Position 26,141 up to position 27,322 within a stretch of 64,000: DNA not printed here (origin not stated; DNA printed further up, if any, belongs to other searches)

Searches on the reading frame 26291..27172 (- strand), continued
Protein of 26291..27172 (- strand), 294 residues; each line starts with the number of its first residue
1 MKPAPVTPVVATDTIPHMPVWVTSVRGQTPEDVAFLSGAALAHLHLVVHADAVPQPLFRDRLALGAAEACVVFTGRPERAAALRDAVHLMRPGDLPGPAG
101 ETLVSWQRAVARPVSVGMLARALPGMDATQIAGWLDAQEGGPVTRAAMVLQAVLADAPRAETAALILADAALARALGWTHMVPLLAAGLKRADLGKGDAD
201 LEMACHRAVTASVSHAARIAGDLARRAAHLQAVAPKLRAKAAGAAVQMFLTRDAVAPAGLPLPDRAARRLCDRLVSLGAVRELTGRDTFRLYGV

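Call 30: get_annotated_region(hit=H34, flank=6000)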
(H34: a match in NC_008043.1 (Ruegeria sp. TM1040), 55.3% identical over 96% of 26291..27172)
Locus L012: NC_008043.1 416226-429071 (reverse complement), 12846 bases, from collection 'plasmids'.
description: Ruegeria sp. TM1040 megaplasmid, complete sequence
organism: Ruegeria sp. TM1040 (NCBI taxid 292414)
taxonomy: Bacteria; Pseudomonadota; Alphaproteobacteria; Rhodobacterales; Roseobacteraceae; Ruegeria; Ruegeria sp. TM1040
host: -; source: -; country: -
typing (MOB-suite, as given by PLSDB): non-mobilizable
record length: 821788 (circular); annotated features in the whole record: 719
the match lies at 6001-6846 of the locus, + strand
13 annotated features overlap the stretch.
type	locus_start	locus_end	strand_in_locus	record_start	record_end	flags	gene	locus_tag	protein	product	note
CDS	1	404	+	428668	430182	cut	-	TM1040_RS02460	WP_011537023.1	malonyl-CoA synthase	-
CDS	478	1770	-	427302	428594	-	-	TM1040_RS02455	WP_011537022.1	replication initiation protein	GO:0006270 - DNA replication initiation [Evidence IEA]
CDS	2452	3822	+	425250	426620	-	-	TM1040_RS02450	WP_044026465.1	AAA family ATPase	-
CDS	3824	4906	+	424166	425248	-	-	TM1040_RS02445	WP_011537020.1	ParB/RepB/Spo0J family partition protein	-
CDS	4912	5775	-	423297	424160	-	-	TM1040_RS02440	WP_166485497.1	integrase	-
CDS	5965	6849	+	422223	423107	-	-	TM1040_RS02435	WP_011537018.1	DUF1403 family protein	-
CDS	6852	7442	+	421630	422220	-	-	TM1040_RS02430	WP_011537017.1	SMC-Scp complex subunit ScpB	-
CDS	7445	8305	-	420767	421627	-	-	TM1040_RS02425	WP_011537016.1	amidohydrolase family protein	-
CDS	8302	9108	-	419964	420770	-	-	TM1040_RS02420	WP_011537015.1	IclR family transcriptional regulator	GO:0006355 - regulation of DNA-templated transcription [Evidence IEA]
CDS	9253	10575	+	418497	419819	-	-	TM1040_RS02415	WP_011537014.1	extracellular solute-binding protein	-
CDS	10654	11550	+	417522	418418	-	-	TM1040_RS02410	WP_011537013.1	sugar ABC transporter permease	-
CDS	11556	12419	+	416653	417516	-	-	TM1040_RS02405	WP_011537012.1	carbohydrate ABC transporter permease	GO:0008643 - carbohydrate transport [Evidence IEA]; GO:0055085 - transmembrane transport [Evidence IEA]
CDS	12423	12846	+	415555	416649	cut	ugpC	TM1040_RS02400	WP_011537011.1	sn-glycerol-3-phosphate ABC transporter ATP-binding protein UgpC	-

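Call 33: find_homologous_proteins(query=A2, max_evalue=0.001)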
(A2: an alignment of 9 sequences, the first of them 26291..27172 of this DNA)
Query A2 (9 sequences) (294 aa, profile of the alignment): 5540 proteins with E <= 0.001 among 8000 candidates; the best 120 are listed.
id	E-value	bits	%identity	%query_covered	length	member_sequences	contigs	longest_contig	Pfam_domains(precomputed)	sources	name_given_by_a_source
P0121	6.5e-122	425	37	99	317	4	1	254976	PF07183.17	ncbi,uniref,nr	ncbi:hypothetical protein ASB65_12865 [Agrobacterium tumefaciens str. B6]|uniref:DUF1403 family prot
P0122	1.8e-118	414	37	94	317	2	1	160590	PF07183.17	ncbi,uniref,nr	ncbi:DUF1403 family protein [Mesorhizobium temperatum]|uniref:DUF1403 domain-containing protein n=1 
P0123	5.6e-116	405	40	81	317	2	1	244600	PF07183.17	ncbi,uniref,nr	ncbi:DUF1403 family protein [Mesorhizobium sp. B2-6-4]|uniref:DUF1403 family protein n=1 Tax=Mesorhi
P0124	1.2e-115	404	40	93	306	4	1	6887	PF07183.17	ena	-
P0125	2.1e-114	400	72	98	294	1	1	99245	PF07183.17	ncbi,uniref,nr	ncbi:hypothetical protein SULPSESMR1_03565 (plasmid) [Pseudosulfitobacter pseudonitzschiae]|uniref:D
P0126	4.4e-114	399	36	98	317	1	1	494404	PF07183.17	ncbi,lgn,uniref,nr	ncbi:DUF1403 family protein [Mesorhizobium sp. B1-1-8]|uniref:DUF1403 family protein n=1 Tax=Mesorhi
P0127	5.6e-114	399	36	100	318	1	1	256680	PF07183.17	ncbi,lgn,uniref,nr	ncbi:MAG: DUF1403 family protein [Mesorhizobium sp.]|uniref:DUF1403 family protein n=1 Tax=Mesorhizo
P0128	7.9e-114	398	37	98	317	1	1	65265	PF07183.17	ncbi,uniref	ncbi:DUF1403 family protein [Mesorhizobium salmacidum]|uniref:DUF1403 family protein n=1 Tax=Mesorhi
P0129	9.1e-114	398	41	81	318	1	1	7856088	PF07183.17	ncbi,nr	ncbi:hypothetical protein MLTONO_5457 [Mesorhizobium loti]|nr:hypothetical protein MLTONO_5457 [Meso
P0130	9.3e-114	398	37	89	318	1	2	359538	PF07183.17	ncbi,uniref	ncbi:DUF1403 family protein [Mesorhizobium kowhaii]|uniref:DUF1403 family protein n=1 Tax=Mesorhizob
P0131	1.4e-113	398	39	97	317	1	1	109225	PF07183.17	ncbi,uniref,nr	ncbi:DUF1403 family protein [Mesorhizobium sp.]|uniref:DUF1403 family protein n=1 Tax=Mesorhizobium 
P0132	2.5e-113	397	38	99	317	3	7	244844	PF07183.17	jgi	jgi:hypothetical protein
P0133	2.7e-113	397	73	96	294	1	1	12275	PF07183.17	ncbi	-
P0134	3.1e-113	396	69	100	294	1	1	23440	PF07183.17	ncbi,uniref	ncbi:DUF1403 family protein [Celeribacter sp.]|uniref:DUF1403 family protein n=1 Tax=Celeribacter sp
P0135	3.3e-113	396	38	100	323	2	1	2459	PF07183.17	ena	-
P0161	4.1e-112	393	40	95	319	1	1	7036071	PF07183.17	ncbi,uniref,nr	ncbi:DUF1403 family protein [Mesorhizobium japonicum]|uniref:Mlr6196 protein n=1 Tax=Mesorhizobium j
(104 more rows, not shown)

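Call 46: predict_structure(alignment_id=A3)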
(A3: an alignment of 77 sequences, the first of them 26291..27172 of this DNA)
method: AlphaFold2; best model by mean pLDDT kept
length: 294 residues; sequences in the alignment: 77
mean_pLDDT: 84.1   pTM: 0.85
mean pLDDT of the five models: 84.1, 83.3, 83.2, 79.4, 49.4
residues with pLDDT >= 90: 144; 70-90: 110; 50-70: 24; < 50: 16
segments of 3 or more residues with pLDDT < 50: 1-11, 291-294
pLDDT, mean of each block of 10 residues (from residue 1): 43 73 78 93 93 91 95 89 80 84 94 94 90 84 94 92 96 95 95 87 95 92 85 80 80 71 80 76 56 43
secondary structure, 60 per line:
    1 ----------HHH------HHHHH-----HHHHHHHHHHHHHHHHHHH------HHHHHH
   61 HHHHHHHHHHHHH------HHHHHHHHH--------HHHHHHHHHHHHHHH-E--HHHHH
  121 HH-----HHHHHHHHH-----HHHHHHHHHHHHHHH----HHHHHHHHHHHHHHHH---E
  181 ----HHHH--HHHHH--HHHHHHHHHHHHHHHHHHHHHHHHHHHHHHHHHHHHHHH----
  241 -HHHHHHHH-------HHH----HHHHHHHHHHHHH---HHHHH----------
elements in order: H20-24 H30-48 H55-73 H80-88 H97-111 H116-122 H128-136 H142-156 H161-176 H185-188 H191-195 H198-236 H242-249 H264-276 H280-284

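Call 48: fold_search(model_id=the predicted structure, library=pdb)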
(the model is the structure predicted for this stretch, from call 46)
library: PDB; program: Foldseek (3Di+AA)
matches with E <= 10: 141; with E <= 0.001: 0
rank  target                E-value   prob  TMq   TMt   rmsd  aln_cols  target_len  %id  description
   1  3eqx_B                5.6e-03  1.00  0.62  0.51   9.1       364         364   14  CRYSTAL STRUCTURE OF A FIC FAMILY PROTEIN (SO_4266) FROM SHEWANELLA ONEIDENSIS AT 1.6 A RESOLUTION (released 2008-10-14)
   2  3zcn_A                7.3e-03  1.00  0.65  0.53   8.5       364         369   13  Fic protein from SHEWANELLA ONEIDENSIS in complex with ATP (released 2013-06-19)
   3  3eqx_A                7.9e-03  1.00  0.63  0.52   8.8       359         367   13  CRYSTAL STRUCTURE OF A FIC FAMILY PROTEIN (SO_4266) FROM SHEWANELLA ONEIDENSIS AT 1.6 A RESOLUTION (released 2008-10-14)
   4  3zec_A                1.1e-02  1.00  0.57  0.47   9.1       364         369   13  Fic protein from SHEWANELLA ONEIDENSIS (E73G mutant) in complex with AMPPNP (released 2013-06-19)
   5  3zec_B                1.5e-02  1.00  0.61  0.50   8.4       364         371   13  Fic protein from SHEWANELLA ONEIDENSIS (E73G mutant) in complex with AMPPNP (released 2013-06-19)
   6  8cil_B                2.1e-02  1.00  0.46  0.40   9.4       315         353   12  Crystal structure of Coxiella burnetii Fic protein 2 (released 2023-11-15)
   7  7cb8_A                2.4e-02  1.00  0.57  0.45   8.9       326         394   12  Structure of a FIC-domain protein from Mycobacterium marinum in complex with CDP (released 2021-08-18)
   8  7xux_A                7.1e-02  0.97  0.42  0.36  12.0       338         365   10  Crystal structure of a FIC domain containnig protein (released 2022-12-21)
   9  5jj6_B                4.7e-01  0.98  0.45  0.40   5.7       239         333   15  Fic-1 (aa134 - 508) from C. elegans (released 2016-06-01)
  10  8uqu_B                4.7e-01  0.41  0.31  0.35  18.0       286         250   14  Crystal Structure of N-terminal Domain of Fic Family Protein from Bordetella bronchiseptica (released 2024-10-30)
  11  8cil_A                5.6e-01  0.95  0.48  0.40   8.5       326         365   11  Crystal structure of Coxiella burnetii Fic protein 2 (released 2023-11-15)
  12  5jj6_A                6.2e-01  0.96  0.45  0.41   5.6       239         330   13  Fic-1 (aa134 - 508) from C. elegans (released 2016-06-01)
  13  8uqu_A                6.2e-01  0.41  0.32  0.37  18.0       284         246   13  Crystal Structure of N-terminal Domain of Fic Family Protein from Bordetella bronchiseptica (released 2024-10-30)
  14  5jj7_A                8.0e-01  0.90  0.43  0.39   6.1       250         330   14  Fic-1 (aa134 - 508 E274G) from C. elegans (released 2016-06-01)
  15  9csk_C                1.0e+00  0.07  0.14  0.15  20.3       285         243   10  Crystal structure of CDK4 cyclin D1 in complex with atirmociclib (released 2025-03-26)
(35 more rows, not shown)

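Call 50: search_protein_families(library=pfam, alignment_id=A3, max_evalue=10)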
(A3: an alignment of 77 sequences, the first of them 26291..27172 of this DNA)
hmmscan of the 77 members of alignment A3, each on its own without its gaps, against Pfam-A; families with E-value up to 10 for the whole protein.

A. member 1, window:26291-27172:- (294 aa): 2 families
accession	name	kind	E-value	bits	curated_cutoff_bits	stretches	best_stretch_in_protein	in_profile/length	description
PF07183.16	DUF1403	-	1.5e-92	310.8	31.8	1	12-294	7-312/312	Protein of unknown function (DUF1403)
PF11972.14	HTH_13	-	0.0011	19.4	26.1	1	261-294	24-53/54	HTH DNA binding domain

B. families by the number of members that match (of 77 scanned): 9 families
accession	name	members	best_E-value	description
PF07183.16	DUF1403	77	1.6e-147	Protein of unknown function (DUF1403)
PF11972.14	HTH_13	65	0.00025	HTH DNA binding domain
PF13872.12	AAA_34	5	0.012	P-loop containing NTP hydrolase pore-1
PF00288.32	GHMP_kinases_N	3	0.11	GHMP kinases N terminal domain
PF00823.25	PPE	1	0.063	PPE family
PF20022.4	VMAP-M19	1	0.13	vWA-MoxR associated protein middle region 19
PF25195.1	DPC2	1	0.17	Diatom pyrenoid component 2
PF14244.12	Retrotran_gag_3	1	0.29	gag-polypeptide of LTR copia-type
PF17383.7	kleA_kleC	1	1.3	Uncharacterized KorC regulated protein A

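Call 51: find_related_loci(query=A3, collection=genome_contigs, flank=8000)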
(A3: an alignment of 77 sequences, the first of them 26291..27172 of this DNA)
Query A3 (294 aa) in genome_contigs; peptide patterns used: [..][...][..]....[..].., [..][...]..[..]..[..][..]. (x = any residue, [..] = any of these).
599 stretches matched a pattern (row limit reached: there are more); 455 encode a relative of the query (tblastn E <= 1e-3); the best 80 are kept; 80 distinct loci.
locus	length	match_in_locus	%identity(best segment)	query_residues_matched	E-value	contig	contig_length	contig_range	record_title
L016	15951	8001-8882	96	1-294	8e-179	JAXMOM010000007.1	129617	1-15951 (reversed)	MAG: Sulfitobacter sp. isolate PB_MBin.9 PBX_183CoAssmbCtg, whole genome shotgun sequence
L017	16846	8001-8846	75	13-294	4e-130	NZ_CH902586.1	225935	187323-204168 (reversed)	Roseovarius sp. 217 1099463000294, whole genome shotgun sequence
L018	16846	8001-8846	73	13-294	5e-128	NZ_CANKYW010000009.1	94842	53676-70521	Uncultured Marivita sp. isolate 3-2007-G.fasta NODE_9, whole genome shotgun sequence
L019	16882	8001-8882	71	1-294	4e-128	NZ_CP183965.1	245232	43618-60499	Arenibacterium sp. LLYu02 plasmid unnamed3, complete sequence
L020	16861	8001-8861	71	8-294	3e-126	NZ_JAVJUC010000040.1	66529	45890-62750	MAG: Roseovarius sp. isolate B1-GNL1-15 k141_19381, whole genome shotgun sequence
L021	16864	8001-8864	70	7-294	2e-125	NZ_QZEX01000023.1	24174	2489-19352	Chachezhania antarctica strain SM1703 scaffold23, whole genome shotgun sequence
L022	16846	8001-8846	72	13-294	1e-125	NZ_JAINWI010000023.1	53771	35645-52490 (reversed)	Seohaeicola saemankumensis strain IOP_23 contig23, whole genome shotgun sequence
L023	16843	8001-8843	72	14-294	5e-125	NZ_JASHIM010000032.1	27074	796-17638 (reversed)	Roseovarius sp. MMSF_3281 NODE_32_length_27074_cov_29.826092, whole genome shotgun sequence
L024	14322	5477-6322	71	13-294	8e-125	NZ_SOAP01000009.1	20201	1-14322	Pelagimonas phthalicica strain DSM 26923 Ga0180970_109, whole genome shotgun sequence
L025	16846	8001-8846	71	13-294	8e-125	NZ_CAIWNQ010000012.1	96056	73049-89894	Ruegeria sp. THAF57, whole genome shotgun sequence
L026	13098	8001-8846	71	13-294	8e-125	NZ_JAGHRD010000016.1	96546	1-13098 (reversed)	Tropicibacter sp. R15_0 NODE_16_length_96546_cov_48.095645, whole genome shotgun sequence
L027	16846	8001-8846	70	13-294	2e-124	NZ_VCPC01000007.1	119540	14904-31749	Arenibacterium halophilum strain CAU 1492 contig7, whole genome shotgun sequence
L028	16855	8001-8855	73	10-294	3e-124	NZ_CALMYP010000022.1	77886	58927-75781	MAG: uncultured Paracoccus sp. isolate SRR2107183_bin.59_CONCOCT_v1.1_MAG ERZ794926.181, whole genome shotgun sequence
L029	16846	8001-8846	71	13-294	8e-124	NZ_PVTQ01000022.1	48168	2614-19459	Donghicola tyrosinivorans strain DSM 100212 Ga0181042_122, whole genome shotgun sequence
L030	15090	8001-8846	71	13-294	7e-124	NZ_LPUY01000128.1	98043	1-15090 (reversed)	Tritonibacter horizontis strain O3.65 TRIHO_contig000128, whole genome shotgun sequence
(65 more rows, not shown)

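Call 68: search_protein_families(library=padloc, proteins=[window:26291-27172:-], max_evalue=0.1)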
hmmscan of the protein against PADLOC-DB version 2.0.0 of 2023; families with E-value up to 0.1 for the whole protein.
window:26291-27172:- (294 aa): 0 families

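Call 69: search_protein_families(library=phrogs, proteins=[window:26291-27172:-], max_evalue=0.1)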
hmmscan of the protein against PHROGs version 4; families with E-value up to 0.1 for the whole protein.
window:26291-27172:- (294 aa): 0 families

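Call 79: search_protein_representatives(alignment_id=A3)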
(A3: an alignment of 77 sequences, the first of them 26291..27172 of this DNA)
Query: 77 sequences, 317 profile positions. Proteins with E-value up to 0.001 (for the whole library): 1668; up to 1e-10: 1084; up to 1e-30: 369. The best 150 are listed.
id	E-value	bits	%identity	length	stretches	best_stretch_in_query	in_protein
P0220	5.7e-145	499.0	-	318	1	1-317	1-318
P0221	1.9e-115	402.0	-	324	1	11-317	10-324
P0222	1.0e-107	376.7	-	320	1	1-317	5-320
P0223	1.3e-103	363.2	-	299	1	18-317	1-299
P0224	4.0e-101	355.0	-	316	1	15-317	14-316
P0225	2.2e-94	332.8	-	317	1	7-317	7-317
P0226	3.1e-94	332.3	-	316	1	8-317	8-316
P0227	1.6e-93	330.0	-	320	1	14-317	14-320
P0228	2.8e-92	325.9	-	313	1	11-317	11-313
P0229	5.4e-90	318.4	-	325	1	21-317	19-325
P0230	5.8e-90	318.3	-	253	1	66-317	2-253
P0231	5.5e-88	311.8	-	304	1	18-317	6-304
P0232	7.4e-88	311.4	-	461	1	27-317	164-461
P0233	2.8e-85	302.9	-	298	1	3-317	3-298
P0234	3.1e-85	302.7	-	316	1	1-317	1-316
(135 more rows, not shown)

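Call 81: search_solved_structures(query=A5, max_evalue=10, show_alignments=3)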
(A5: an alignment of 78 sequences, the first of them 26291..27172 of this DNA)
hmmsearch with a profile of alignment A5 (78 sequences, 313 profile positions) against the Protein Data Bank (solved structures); distinct sequences matched with E-value up to 10: 0.

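Call 84: fold_search(model_id=the predicted structure, library=viral)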
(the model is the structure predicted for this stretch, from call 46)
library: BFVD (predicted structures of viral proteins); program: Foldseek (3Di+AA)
matches with E <= 10: 102; with E <= 0.001: 0
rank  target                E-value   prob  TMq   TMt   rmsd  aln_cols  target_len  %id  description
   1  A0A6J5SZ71            9.2e-01  0.04  0.12  0.06  21.6       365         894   12  Peptidase M23 [uncultured Caudovirales phage]
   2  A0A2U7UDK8            1.3e+00  0.06  0.15  0.07  21.3       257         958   19  Rho binding incomplete domain containing protein [Pandoravirus neocaledonia]
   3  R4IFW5                1.3e+00  0.06  0.16  0.13  20.7       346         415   12  (no name in the UniProt tables at hand)
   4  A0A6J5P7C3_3          1.6e+00  0.04  0.14  0.05  21.5       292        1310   13  Uncharacterized protein [uncultured Caudovirales phage]
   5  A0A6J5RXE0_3          1.6e+00  0.06  0.16  0.04  21.4       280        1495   15  Uncharacterized protein [uncultured Caudovirales phage]
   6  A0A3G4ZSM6            1.8e+00  0.10  0.19  0.14  18.5       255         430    9  MFS transporter [Edafosvirus sp.]
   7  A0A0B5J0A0            1.9e+00  0.04  0.14  0.13  20.5       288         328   14  Uncharacterized protein [Pandoravirus inopinatum]
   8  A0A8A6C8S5            1.9e+00  0.03  0.14  0.10  28.4       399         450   13  (no name in the UniProt tables at hand)
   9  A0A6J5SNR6            1.9e+00  0.03  0.12  0.05  20.6       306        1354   11  Large polyvalent protein associated domain-containing protein [uncultured Caudovirales phage]
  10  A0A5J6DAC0            2.0e+00  0.10  0.17  0.18  19.5       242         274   13  Uncharacterized protein [Erwinia phage pEp_SNUABM_08]
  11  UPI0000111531         2.2e+00  0.05  0.15  0.17  21.9       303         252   12  (no name look-up for this kind of identifier)
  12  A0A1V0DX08            2.2e+00  0.03  0.12  0.07  22.0       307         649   16  Tape measure protein [Synechococcus virus S-ESS1]
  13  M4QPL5                2.3e+00  0.03  0.14  0.07  29.1       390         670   14  (no name in the UniProt tables at hand)
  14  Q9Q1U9                2.4e+00  0.03  0.13  0.13  19.0       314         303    7  Uncharacterized protein [Saimiriine herpesvirus 2]
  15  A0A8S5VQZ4            2.5e+00  0.09  0.19  0.13  14.5       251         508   12  (no name in the UniProt tables at hand)
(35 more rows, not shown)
